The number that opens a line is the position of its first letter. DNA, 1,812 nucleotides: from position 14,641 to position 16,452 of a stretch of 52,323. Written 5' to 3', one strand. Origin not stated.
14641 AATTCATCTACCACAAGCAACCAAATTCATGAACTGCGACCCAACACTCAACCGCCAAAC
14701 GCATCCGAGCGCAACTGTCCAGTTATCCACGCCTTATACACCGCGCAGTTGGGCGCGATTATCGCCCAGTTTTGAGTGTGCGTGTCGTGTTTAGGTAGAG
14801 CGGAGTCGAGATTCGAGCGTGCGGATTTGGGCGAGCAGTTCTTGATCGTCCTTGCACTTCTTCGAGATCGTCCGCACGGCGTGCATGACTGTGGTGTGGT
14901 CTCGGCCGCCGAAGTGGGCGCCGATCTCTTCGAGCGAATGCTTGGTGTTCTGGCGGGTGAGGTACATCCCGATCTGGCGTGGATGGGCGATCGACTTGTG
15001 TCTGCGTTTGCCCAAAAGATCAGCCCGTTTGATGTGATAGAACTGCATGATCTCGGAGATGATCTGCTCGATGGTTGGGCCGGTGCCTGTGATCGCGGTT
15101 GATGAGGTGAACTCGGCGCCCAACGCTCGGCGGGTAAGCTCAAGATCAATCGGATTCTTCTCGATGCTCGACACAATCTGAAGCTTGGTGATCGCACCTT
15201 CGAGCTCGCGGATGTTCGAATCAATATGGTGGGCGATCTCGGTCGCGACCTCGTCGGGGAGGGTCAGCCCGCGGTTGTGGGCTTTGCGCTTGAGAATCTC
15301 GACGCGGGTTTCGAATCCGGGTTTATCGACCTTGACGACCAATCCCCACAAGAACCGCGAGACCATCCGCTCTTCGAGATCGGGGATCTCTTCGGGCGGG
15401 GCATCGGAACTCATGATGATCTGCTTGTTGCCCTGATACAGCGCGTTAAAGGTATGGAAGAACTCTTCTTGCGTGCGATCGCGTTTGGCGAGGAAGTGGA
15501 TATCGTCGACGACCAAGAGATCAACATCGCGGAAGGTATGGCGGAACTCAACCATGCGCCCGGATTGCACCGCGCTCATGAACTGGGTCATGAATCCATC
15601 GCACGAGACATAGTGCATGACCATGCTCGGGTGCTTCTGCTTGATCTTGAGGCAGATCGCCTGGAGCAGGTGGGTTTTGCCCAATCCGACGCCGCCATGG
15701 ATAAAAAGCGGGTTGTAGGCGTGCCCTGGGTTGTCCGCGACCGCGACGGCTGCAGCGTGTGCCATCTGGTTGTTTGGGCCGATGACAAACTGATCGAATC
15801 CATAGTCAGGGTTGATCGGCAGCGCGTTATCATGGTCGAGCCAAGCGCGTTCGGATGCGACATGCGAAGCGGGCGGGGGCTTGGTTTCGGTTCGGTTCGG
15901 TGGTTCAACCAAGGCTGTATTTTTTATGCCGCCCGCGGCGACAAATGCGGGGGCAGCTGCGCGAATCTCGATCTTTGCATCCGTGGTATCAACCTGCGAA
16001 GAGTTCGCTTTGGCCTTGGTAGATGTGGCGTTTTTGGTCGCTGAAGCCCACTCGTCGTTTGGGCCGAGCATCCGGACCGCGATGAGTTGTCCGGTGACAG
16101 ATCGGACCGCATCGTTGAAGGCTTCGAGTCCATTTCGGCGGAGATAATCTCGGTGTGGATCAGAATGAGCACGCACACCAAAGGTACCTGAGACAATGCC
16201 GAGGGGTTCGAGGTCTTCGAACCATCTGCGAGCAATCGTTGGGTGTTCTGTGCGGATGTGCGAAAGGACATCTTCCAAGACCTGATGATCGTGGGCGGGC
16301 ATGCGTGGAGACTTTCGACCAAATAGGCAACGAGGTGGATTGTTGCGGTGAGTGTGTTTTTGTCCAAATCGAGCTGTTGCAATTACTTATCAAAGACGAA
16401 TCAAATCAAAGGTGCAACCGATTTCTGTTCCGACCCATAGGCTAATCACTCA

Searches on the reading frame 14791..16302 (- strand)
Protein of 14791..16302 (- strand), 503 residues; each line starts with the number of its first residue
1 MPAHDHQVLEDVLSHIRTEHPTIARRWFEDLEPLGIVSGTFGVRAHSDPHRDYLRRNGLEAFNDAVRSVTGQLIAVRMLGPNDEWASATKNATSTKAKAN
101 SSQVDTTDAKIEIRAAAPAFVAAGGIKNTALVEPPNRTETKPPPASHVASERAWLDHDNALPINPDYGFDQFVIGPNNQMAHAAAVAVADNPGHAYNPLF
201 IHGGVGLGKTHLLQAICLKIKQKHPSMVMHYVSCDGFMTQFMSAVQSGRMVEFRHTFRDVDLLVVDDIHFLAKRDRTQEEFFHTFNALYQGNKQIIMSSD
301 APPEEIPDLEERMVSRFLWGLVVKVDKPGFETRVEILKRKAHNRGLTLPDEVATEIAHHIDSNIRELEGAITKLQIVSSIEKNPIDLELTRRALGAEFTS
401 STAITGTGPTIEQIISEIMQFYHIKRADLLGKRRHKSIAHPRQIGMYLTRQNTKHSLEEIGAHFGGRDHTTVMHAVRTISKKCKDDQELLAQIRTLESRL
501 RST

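Call 9: search_protein_families(library=pfam, proteins=[window:14791-16302:-], max_evalue=0.001)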
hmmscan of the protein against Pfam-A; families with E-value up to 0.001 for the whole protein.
window:14791-16302:- (503 aa): 5 families
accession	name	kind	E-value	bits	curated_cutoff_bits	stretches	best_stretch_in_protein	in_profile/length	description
PF00308.24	Bac_DnaA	-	5.9e-65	218.8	23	1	164-323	2-161/162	Bacterial DnaA ATPAse domain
PF08299.17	Bac_DnaA_C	-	3.6e-28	97.8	31.5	1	411-479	1-69/69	Bacterial dnaA protein helix-turn-helix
PF01695.23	IstB_IS21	-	8.2e-08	32.5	24.1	1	199-301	95-194/238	IstB-like ATP binding protein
PF22688.2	Hda_lid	-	6.8e-06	26.4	27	1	332-378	3-49/65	Hda, lid domain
PF13401.12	AAA_22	-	0.00052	20.8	27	0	198-239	7-46/130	AAA domain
